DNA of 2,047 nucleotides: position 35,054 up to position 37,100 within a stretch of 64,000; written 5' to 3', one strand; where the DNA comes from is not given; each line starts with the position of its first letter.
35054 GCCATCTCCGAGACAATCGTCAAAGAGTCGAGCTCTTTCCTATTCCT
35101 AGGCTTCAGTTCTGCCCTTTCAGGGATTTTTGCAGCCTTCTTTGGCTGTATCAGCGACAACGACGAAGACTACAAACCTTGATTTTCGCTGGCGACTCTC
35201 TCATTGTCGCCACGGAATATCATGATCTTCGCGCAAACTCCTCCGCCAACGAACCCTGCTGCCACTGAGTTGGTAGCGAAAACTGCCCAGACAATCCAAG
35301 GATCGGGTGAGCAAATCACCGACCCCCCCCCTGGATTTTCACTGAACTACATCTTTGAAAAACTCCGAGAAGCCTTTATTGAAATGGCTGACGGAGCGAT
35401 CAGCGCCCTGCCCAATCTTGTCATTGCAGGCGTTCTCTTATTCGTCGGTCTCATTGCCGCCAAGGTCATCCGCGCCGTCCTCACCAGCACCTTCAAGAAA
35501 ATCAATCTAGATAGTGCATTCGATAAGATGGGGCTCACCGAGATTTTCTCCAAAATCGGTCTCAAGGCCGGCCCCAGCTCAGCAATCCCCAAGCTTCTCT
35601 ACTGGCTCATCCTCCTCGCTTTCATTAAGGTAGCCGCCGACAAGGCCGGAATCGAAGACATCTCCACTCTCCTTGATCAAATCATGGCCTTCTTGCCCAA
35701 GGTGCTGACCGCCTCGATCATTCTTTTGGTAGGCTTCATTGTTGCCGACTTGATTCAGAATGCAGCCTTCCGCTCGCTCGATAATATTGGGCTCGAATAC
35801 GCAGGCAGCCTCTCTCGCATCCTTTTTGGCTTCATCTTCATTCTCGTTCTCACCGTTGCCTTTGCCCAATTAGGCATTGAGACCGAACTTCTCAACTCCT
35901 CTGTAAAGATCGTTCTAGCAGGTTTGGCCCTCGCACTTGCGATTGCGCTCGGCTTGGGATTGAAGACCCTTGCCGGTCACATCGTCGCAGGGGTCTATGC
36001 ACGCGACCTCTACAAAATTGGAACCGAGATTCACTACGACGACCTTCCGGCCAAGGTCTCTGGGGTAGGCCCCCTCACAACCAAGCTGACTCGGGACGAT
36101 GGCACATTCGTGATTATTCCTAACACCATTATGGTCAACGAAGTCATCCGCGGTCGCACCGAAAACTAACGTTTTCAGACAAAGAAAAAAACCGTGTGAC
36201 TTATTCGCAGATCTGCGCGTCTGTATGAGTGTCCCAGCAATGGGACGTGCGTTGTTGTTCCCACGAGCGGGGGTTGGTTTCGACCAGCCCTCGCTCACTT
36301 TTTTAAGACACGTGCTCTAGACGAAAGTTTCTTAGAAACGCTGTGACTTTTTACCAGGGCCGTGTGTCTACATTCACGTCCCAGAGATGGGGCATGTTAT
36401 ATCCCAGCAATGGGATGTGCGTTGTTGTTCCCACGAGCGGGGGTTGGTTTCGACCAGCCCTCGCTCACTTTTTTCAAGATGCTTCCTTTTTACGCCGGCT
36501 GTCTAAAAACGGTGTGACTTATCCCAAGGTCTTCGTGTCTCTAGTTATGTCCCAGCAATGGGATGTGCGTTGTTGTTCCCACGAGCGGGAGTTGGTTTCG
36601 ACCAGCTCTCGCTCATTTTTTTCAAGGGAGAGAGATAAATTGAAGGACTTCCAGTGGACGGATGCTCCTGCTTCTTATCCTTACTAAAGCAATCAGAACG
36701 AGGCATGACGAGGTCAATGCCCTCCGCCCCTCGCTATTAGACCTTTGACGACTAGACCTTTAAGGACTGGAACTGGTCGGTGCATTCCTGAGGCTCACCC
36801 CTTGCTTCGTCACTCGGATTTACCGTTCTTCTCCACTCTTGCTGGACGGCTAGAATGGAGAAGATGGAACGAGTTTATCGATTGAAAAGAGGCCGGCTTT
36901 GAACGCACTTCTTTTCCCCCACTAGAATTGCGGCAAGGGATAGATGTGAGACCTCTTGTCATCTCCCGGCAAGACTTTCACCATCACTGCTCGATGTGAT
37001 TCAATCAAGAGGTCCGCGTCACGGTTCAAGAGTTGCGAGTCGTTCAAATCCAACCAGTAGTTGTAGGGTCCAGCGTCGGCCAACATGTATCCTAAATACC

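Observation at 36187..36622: Three tandem small-RNA-like units with stem covariation and an invariant linker, downstream of an ECF sigma operon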

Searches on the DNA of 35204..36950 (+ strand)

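Call 5: search_rna_families(source=window, start=36000, end=36950, threshold=evalue, max_evalue=10, show_alignments=3)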
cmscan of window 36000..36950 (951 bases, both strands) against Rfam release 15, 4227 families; matches with E-value up to 10: 5.
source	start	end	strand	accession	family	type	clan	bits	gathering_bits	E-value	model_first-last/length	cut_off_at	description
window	36567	36627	+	RF00236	ctRNA_pGA1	Gene; antisense;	-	24.5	45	0.021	1-79/79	no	ctRNA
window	36419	36479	+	RF00236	ctRNA_pGA1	Gene; antisense;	-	23.3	45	0.04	1-79/79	no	ctRNA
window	36583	36614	+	RF00446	mir-133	Gene; miRNA;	-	15.2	55.5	2.8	1-74/74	no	mir-133 microRNA precursor family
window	36843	36933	+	RF01918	mir-1249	Gene; miRNA;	-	14.9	83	6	1-75/75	no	mir-1249 microRNA precursor family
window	36379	36443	+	RF00285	snoZ6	Gene; snRNA; snoRNA; CD-box;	-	14.3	35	5.1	1-91/91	no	Z6 small nucleolar RNA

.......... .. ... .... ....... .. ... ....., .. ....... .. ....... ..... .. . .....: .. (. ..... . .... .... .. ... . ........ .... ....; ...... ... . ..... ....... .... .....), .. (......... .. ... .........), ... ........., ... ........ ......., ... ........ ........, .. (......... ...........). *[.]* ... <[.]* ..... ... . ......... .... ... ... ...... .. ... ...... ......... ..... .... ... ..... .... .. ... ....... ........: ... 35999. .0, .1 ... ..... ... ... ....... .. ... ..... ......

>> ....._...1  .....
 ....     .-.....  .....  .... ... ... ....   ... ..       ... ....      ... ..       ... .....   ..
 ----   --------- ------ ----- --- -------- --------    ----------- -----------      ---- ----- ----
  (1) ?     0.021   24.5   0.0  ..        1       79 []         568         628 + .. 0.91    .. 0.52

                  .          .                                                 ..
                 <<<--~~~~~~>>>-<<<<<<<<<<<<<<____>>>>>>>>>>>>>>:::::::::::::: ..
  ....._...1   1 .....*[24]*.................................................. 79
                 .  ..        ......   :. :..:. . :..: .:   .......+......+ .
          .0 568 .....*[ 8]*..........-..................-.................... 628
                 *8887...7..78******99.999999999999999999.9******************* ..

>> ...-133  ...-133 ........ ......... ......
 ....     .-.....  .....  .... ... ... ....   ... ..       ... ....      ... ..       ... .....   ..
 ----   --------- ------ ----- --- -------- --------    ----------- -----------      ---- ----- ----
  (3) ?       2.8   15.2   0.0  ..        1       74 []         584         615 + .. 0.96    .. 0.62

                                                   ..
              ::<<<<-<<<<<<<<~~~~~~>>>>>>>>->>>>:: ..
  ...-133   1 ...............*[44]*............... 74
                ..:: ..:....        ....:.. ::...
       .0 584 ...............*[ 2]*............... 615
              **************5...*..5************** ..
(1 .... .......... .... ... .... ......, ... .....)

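Call 31: build_rna_model(alignment_id=A2, structure=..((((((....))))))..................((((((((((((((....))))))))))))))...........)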
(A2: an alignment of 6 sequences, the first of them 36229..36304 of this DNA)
Model R1 built from alignment A2 (6 sequences, 79 columns); structure: as given.
model positions 76; base pairs 20; branch points 1; effective number of sequences 1.3; information 0.743 bits per position. Calibrated on 0.2 Mb of random sequence (short: E-values are rough).
structure used (alignment columns):
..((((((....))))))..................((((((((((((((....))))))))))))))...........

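Call 32: search_with_rna_model(model_id=R1, sources=[window, L001, L002, L003, L004, L005, L006, L007, L008, L009, L010, L011, L012, L013, L014, L015, L016], max_evalue=1, show_alignments=0)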
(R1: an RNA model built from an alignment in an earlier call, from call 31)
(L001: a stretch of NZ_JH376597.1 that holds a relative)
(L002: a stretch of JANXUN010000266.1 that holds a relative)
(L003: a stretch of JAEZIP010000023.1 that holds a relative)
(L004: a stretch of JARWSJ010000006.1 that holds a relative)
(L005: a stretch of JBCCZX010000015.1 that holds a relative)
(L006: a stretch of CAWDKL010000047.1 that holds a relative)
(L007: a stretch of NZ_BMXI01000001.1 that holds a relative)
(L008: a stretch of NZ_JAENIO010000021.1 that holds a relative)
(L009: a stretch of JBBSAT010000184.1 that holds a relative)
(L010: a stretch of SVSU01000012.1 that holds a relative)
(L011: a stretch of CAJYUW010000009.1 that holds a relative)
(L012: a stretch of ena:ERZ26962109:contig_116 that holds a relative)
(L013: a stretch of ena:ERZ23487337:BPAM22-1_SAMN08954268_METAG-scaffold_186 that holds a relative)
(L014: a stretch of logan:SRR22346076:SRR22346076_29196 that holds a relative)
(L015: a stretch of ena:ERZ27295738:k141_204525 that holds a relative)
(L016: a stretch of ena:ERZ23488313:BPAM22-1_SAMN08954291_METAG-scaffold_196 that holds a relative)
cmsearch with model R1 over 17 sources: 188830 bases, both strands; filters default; matches with E-value up to 1: 34.
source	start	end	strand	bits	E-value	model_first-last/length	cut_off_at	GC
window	36229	36304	+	106.7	2.2e-26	1-76/76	no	0.58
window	36399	36474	+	106.5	2.5e-26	1-76/76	no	0.54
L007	6639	6714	+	105.9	3.6e-26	1-76/76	no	0.59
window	36547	36622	+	103.9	1.3e-25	1-76/76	no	0.51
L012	5589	5664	+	100.8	8.8e-25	1-76/76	no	0.58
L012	5294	5372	+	97.8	5.8e-24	1-76/76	no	0.59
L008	3585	3659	-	97.5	7e-24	1-76/76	no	0.57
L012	5143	5221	+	96.6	1.3e-23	1-76/76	no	0.57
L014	1645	1718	+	92.8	1.3e-22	1-76/76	no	0.61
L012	4996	5071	+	92.7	1.5e-22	1-76/76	no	0.54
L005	7598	7672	+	91.9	2.3e-22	1-76/76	no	0.6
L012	5441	5519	+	89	1.4e-21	1-76/76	no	0.56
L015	5485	5562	+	81.5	1.7e-19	1-76/76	no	0.56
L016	5485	5562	+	81.5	1.7e-19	1-76/76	no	0.56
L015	5316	5393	+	80.2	3.7e-19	1-76/76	no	0.59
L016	5316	5393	+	80.2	3.7e-19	1-76/76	no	0.59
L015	5089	5166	+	71.5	8.3e-17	1-76/76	no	0.54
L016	5089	5166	+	71.5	8.3e-17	1-76/76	no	0.54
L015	5693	5769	+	68.4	5.8e-16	1-76/76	no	0.55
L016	5693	5769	+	68.4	5.8e-16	1-76/76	no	0.55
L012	5333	5364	-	28.1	5.6e-05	37-68/76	no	0.75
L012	5182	5213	-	18.8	0.019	37-68/76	no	0.69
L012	5625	5656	-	18.4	0.025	37-68/76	no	0.75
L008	3593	3623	+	18.3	0.026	37-68/76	no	0.65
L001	7030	7109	+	14.7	0.25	1-76/76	no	0.5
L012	5032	5065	-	14.3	0.32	35-68/76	no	0.62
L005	7633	7664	-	14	0.39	37-68/76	no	0.72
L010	4363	4440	-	13.9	0.42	1-76/76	no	0.49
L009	166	243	-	13.8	0.44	1-76/76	no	0.72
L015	5521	5556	-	12.6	0.92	35-68/76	no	0.69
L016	5521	5556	-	12.6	0.92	35-68/76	no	0.69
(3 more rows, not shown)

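Call 37: search_with_rna_model(model_id=R1, sources=[L013, L017, L018, L019, L020], max_evalue=5, filters=off, show_alignments=4)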
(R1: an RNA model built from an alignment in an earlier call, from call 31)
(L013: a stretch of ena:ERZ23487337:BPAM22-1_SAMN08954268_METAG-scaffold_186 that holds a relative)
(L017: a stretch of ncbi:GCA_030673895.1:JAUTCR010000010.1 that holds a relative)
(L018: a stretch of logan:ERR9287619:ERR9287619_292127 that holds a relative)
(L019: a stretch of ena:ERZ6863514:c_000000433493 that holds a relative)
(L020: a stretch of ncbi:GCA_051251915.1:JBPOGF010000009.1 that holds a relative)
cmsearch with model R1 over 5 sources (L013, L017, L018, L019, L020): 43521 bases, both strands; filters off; matches with E-value up to 5: 11.
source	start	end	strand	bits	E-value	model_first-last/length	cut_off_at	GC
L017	5002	5074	+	75.4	1.7e-18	1-76/76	no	0.63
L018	4956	5031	+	35.2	1.5e-07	1-76/76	no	0.49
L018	5414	5462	-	11.3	0.49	1-76/76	no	0.43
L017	5035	5066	-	9.7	1.3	37-68/76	no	0.75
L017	7595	7614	-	9.7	1.4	43-62/76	no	0.75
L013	4998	5033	+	8.6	2.6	1-76/76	no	0.36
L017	8827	8893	-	8.4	3.1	1-76/76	no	0.61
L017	1183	1212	+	8.4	3.1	1-76/76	no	0.63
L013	2545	2582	-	8.1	3.6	1-76/76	no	0.32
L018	2168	2206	-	7.9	4.2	1-76/76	no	0.46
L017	5494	5526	+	7.8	4.5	35-68/76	no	0.67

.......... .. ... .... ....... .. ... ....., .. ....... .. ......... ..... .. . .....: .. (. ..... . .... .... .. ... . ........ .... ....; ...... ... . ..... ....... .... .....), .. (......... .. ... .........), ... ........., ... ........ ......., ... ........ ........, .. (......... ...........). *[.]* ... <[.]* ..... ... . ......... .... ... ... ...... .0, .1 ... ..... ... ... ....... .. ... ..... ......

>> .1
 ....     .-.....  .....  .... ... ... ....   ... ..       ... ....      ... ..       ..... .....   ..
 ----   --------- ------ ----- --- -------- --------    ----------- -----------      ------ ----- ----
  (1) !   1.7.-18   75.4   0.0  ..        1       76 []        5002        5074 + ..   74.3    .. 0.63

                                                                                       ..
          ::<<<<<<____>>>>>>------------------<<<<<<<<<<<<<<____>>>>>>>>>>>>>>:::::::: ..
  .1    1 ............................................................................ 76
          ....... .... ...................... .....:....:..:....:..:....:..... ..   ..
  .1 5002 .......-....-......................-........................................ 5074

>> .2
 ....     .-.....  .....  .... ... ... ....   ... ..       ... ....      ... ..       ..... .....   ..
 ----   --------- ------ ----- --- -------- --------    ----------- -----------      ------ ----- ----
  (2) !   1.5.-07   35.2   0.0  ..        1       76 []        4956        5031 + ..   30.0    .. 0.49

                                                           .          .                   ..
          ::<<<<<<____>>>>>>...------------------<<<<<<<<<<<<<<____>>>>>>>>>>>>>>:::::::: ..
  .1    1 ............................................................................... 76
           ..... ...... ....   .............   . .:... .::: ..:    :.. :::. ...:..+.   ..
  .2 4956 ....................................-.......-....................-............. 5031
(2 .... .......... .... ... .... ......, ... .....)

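Call 38: search_with_rna_model(model_id=R1, sources=[window, L005, L007, L008, L012, L014, L015, L017, L018], max_evalue=0.000001, make_alignment=true)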
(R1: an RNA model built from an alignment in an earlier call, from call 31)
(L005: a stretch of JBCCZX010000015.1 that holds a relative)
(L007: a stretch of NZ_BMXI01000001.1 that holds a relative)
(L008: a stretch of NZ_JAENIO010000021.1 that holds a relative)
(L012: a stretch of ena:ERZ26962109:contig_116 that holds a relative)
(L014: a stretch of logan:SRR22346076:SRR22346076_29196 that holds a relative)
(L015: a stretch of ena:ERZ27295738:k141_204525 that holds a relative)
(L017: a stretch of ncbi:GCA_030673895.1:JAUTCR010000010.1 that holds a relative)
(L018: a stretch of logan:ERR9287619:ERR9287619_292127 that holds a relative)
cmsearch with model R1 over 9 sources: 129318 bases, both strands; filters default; matches with E-value up to 0.000001: 18.
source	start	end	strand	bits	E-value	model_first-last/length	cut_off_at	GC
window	36229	36304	+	106.7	1.5e-26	1-76/76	no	0.58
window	36399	36474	+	106.5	1.7e-26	1-76/76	no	0.54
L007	6639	6714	+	105.9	2.5e-26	1-76/76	no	0.59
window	36547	36622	+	103.9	8.7e-26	1-76/76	no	0.51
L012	5589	5664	+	100.8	6e-25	1-76/76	no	0.58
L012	5294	5372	+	97.8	4e-24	1-76/76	no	0.59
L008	3585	3659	-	97.5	4.8e-24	1-76/76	no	0.57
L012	5143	5221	+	96.6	8.7e-24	1-76/76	no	0.57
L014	1645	1718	+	92.8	9.2e-23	1-76/76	no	0.61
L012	4996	5071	+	92.7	1e-22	1-76/76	no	0.54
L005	7598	7672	+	91.9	1.6e-22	1-76/76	no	0.6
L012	5441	5519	+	89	9.8e-22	1-76/76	no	0.56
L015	5485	5562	+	81.5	1.1e-19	1-76/76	no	0.56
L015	5316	5393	+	80.2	2.5e-19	1-76/76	no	0.59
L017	5002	5074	+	75.4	5e-18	1-76/76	no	0.63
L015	5089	5166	+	71.5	5.7e-17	1-76/76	no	0.54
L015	5693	5769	+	68.4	4e-16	1-76/76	no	0.55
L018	4956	5031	+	35.2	4.5e-07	1-76/76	no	0.49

Alignment A3: 18 matches aligned to the model, 85 columns, each read 5' to 3' on its own strand. Consensus structure (alignment columns), stored with it:
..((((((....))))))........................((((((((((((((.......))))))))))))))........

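Call 41: search_with_rna_model(model_id=R1, sources=[L021, L022, L023, L024, L025, L026, L027, L028, L029, L030, L031, L032, L033, L034, L035, L036, L037, L038, L039, L040, L041, L042, L043, L044, L045, L046, L047, L048, L049, L050, L051, L052, L053, L054, L055, L056, L057, L058, L059, L060, L061, L062, L063, L064, L065, L066, L067, L068, L069, L070, L071, L072, L073, L074, L075, L076, L077, L078, L079, L080, L081, L082, L083, L084, L085, L086, L087, L088, L089, L090, L091, L092, L093, L094, L095, L096, L097, L098], max_evalue=0.001)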
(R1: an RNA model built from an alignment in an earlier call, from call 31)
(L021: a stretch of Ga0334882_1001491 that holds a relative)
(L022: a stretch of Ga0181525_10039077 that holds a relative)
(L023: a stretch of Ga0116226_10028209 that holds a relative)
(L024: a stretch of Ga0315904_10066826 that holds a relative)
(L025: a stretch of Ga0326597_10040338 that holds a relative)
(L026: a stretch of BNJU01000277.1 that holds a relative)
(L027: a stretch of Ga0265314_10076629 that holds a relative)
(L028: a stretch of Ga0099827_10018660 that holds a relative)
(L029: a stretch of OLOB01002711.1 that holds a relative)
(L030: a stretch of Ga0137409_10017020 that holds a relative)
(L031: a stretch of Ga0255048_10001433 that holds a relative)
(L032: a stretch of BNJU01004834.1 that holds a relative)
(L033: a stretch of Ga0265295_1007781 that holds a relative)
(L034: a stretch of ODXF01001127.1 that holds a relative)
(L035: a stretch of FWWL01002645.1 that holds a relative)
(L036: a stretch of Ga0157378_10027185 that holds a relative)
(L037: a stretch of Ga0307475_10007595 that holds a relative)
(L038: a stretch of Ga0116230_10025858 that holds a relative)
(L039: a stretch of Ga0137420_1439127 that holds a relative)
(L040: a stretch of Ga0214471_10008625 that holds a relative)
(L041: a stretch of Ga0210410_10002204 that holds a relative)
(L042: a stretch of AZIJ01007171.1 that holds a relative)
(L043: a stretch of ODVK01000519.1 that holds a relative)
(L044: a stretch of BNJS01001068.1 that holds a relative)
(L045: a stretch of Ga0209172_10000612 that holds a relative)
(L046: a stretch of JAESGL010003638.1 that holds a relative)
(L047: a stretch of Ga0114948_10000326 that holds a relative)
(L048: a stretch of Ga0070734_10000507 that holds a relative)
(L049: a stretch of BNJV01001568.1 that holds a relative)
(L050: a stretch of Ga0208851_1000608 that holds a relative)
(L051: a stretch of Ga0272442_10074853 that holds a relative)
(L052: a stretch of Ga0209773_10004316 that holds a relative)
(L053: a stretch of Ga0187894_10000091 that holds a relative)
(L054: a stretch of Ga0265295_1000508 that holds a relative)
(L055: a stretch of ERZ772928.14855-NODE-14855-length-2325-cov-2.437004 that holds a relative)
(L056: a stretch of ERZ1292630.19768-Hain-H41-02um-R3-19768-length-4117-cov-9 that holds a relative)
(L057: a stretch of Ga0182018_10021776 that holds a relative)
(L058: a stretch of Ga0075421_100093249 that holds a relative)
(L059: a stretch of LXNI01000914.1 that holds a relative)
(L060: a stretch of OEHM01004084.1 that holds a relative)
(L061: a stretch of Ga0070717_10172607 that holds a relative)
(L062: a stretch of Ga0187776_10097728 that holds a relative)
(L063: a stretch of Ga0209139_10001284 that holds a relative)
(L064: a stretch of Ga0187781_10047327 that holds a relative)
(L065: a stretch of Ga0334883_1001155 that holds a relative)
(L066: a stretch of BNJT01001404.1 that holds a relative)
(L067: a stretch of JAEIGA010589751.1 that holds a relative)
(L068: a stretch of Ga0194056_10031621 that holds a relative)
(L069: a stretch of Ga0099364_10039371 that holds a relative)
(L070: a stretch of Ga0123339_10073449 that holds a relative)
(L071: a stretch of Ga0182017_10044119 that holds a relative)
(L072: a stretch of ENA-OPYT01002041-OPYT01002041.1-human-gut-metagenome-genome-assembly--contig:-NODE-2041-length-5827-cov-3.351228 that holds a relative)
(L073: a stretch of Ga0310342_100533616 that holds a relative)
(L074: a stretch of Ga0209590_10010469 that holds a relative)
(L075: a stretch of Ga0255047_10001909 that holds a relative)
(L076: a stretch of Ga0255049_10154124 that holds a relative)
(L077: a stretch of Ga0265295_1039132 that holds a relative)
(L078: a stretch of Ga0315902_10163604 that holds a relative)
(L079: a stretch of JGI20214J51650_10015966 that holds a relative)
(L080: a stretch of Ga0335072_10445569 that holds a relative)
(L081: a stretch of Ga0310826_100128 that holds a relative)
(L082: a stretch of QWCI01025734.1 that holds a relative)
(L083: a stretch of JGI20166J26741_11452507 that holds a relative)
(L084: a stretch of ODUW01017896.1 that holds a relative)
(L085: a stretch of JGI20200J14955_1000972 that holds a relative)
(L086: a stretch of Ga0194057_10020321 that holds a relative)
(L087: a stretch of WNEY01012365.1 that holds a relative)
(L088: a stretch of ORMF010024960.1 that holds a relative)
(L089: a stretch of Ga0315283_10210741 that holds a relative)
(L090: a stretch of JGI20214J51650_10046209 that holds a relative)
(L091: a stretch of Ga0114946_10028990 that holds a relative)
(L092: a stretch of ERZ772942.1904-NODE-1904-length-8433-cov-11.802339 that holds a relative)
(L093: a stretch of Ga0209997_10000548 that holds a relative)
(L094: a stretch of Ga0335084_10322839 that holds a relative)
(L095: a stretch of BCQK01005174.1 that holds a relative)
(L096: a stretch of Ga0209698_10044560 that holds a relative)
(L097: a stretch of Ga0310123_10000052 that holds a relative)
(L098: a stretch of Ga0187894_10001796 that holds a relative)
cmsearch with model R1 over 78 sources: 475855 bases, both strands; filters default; matches with E-value up to 0.001: 1.
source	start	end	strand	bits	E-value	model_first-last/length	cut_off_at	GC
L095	1129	1204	-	97.3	2.1e-23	1-76/76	no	0.51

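Call 46: search_with_rna_model(model_id=R1, sources=[L095, L099, L100, L101, L102, L013], max_evalue=0.1, filters=off)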
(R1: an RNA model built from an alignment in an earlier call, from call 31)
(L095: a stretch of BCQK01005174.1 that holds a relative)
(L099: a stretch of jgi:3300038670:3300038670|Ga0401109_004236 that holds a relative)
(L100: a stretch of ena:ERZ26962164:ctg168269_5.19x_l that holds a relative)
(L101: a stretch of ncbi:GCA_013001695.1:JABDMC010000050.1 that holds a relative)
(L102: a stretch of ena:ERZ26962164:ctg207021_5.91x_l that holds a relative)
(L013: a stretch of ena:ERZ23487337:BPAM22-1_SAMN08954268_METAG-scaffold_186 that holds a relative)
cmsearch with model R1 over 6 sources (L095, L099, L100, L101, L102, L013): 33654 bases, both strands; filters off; matches with E-value up to 0.1: 15.
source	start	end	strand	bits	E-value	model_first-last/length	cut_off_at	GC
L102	4191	4266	+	107.1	3.1e-27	1-76/76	no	0.57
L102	3999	4074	+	104.2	1.9e-26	1-76/76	no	0.58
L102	4551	4626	+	102.7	4.8e-26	1-76/76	no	0.58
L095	1129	1204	-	97.3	1.5e-24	1-76/76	no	0.51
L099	1031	1104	+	92.8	2.4e-23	1-76/76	no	0.61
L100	4007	4078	+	81.9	2.2e-20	1-76/76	no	0.57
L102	4358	4431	+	81.8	2.3e-20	1-76/76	no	0.59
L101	1963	2039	+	61.1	1e-14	1-76/76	no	0.61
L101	2322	2397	+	49.3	1.7e-11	1-76/76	no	0.68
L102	4227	4258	-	23.8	0.00014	37-68/76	no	0.72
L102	4035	4066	-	22.5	0.00034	37-68/76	no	0.72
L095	1137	1168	+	16.8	0.012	37-68/76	no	0.56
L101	2360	2389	-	15.3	0.03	38-67/76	no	0.87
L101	2002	2031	-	15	0.037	38-67/76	no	0.77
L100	4039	4070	-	14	0.07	37-68/76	no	0.72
